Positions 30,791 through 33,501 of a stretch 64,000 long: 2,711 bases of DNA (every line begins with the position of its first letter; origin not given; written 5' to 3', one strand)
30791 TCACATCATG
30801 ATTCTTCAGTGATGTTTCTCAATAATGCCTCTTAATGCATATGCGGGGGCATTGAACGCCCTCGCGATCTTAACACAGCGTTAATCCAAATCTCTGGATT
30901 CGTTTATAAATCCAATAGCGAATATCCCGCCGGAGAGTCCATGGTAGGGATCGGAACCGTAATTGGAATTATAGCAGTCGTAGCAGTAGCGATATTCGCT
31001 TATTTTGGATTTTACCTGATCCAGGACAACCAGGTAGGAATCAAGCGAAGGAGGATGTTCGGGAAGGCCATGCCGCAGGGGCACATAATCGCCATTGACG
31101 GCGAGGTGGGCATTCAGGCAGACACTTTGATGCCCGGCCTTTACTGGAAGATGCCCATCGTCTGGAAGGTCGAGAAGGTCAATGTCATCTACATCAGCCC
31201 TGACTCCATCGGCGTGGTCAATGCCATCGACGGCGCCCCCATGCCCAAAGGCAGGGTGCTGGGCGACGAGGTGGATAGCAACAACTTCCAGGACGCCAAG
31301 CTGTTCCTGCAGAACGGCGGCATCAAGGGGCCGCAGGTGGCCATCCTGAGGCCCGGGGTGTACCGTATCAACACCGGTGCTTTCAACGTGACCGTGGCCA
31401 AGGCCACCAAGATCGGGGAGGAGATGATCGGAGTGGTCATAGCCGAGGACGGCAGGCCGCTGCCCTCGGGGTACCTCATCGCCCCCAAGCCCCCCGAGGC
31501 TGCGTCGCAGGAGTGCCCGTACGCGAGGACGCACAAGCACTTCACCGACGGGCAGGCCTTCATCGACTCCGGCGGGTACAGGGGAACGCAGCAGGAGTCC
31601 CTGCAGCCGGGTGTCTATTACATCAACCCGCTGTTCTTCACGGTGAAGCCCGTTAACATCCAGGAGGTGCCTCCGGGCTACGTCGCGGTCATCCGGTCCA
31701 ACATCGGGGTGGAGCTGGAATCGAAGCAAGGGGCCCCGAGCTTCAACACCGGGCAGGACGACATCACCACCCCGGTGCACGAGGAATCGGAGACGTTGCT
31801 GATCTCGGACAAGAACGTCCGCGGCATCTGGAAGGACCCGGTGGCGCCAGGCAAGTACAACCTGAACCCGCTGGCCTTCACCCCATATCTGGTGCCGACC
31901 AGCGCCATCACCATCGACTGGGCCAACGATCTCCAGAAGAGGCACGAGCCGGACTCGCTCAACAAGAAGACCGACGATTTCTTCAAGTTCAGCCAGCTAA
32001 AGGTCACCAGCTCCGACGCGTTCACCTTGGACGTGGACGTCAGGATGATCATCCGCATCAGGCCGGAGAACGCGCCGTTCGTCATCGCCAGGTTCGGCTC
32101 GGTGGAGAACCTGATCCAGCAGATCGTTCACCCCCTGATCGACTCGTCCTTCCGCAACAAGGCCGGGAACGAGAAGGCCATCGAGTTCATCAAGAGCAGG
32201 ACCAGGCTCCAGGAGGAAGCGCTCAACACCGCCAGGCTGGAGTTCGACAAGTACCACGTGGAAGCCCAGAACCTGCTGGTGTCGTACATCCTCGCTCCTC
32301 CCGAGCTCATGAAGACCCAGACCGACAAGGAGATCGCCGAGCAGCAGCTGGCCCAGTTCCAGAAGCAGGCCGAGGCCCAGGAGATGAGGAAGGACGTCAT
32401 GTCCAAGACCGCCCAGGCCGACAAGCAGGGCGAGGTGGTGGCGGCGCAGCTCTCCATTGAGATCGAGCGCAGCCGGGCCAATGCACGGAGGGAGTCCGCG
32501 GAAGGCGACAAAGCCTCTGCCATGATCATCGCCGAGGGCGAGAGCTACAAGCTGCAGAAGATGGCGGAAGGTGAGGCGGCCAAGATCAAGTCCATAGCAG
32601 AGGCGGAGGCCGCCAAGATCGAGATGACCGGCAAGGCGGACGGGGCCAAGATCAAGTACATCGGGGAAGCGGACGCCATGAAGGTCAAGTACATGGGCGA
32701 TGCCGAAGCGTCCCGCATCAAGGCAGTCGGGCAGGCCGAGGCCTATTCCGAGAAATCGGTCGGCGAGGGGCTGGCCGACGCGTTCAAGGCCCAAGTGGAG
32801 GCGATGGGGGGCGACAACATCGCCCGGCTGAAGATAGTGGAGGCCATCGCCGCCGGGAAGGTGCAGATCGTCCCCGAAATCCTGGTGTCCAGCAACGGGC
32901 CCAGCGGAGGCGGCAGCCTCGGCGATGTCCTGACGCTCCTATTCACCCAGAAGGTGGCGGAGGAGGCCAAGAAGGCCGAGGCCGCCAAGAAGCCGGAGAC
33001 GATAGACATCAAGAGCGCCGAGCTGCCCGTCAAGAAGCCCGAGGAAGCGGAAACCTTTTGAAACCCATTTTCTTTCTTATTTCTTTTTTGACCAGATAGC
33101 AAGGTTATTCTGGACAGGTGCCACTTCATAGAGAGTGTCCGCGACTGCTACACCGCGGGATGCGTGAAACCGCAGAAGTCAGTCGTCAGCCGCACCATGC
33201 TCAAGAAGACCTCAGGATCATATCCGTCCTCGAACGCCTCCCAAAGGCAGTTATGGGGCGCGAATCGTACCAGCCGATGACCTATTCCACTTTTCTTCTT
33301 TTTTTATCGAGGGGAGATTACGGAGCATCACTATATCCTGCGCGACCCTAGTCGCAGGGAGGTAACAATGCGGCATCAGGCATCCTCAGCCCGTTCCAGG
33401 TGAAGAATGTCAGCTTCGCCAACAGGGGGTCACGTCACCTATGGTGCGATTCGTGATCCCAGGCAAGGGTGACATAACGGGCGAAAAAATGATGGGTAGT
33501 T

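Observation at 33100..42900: AT-rich island encoding a second nitrogenase-like (NifH + NifD/K-like) reductase with radical SAM, PLP decarboxylase, NTase, HAD phosphatase and APH-like kinase: an undescribed cofactor/tetrapyrrole-tailoring cluster?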

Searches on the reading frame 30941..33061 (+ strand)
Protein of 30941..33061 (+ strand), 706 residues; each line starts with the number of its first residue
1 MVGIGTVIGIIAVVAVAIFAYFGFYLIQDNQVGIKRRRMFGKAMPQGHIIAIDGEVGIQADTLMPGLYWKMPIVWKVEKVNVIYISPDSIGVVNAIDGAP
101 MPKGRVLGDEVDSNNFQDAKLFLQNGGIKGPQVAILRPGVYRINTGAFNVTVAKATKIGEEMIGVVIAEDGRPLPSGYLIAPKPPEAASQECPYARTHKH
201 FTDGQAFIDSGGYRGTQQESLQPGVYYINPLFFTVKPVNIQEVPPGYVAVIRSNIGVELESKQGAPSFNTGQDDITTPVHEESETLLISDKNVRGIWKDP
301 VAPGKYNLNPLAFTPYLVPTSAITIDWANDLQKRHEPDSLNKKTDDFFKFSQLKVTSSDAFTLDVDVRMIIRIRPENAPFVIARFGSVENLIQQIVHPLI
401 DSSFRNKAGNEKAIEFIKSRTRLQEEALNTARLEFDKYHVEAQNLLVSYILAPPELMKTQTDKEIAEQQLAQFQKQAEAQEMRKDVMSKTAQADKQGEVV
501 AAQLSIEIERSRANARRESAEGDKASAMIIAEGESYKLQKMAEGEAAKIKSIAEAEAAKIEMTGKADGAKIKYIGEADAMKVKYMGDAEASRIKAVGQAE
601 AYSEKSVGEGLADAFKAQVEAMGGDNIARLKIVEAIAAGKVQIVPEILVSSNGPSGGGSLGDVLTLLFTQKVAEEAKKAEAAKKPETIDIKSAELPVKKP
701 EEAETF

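Call 11: search_protein_families(library=ncbifam, proteins=[window:30941-33061:+], max_evalue=0.00001)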
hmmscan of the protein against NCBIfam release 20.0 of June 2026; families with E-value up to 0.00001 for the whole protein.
window:30941-33061:+ (706 aa): 0 families

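Call 35: search_protein_families(library=pfam, proteins=[window:30941-33061:+], max_evalue=0.001)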
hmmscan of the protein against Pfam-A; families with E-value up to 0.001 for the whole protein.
window:30941-33061:+ (706 aa): 1 family
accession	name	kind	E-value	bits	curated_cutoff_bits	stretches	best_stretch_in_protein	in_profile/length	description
PF01145.31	Band_7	-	4.5e-25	89.1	23.6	1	300-480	20-175/176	SPFH domain / Band 7 family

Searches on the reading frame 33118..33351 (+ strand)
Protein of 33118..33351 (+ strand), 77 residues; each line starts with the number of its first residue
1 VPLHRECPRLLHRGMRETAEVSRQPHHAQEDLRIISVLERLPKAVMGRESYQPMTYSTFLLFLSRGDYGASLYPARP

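Call 95: search_protein_families(library=pfam, proteins=[window:33118-33351:+], max_evalue=5)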
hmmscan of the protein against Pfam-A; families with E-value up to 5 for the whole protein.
window:33118-33351:+ (77 aa): 1 family
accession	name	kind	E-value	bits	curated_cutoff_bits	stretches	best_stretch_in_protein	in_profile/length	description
PF25030.1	M-HEAT_ATR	-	0.34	10.8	27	1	19-63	133-177/230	Serine/threonine-protein kinase ATR, M-HEAT region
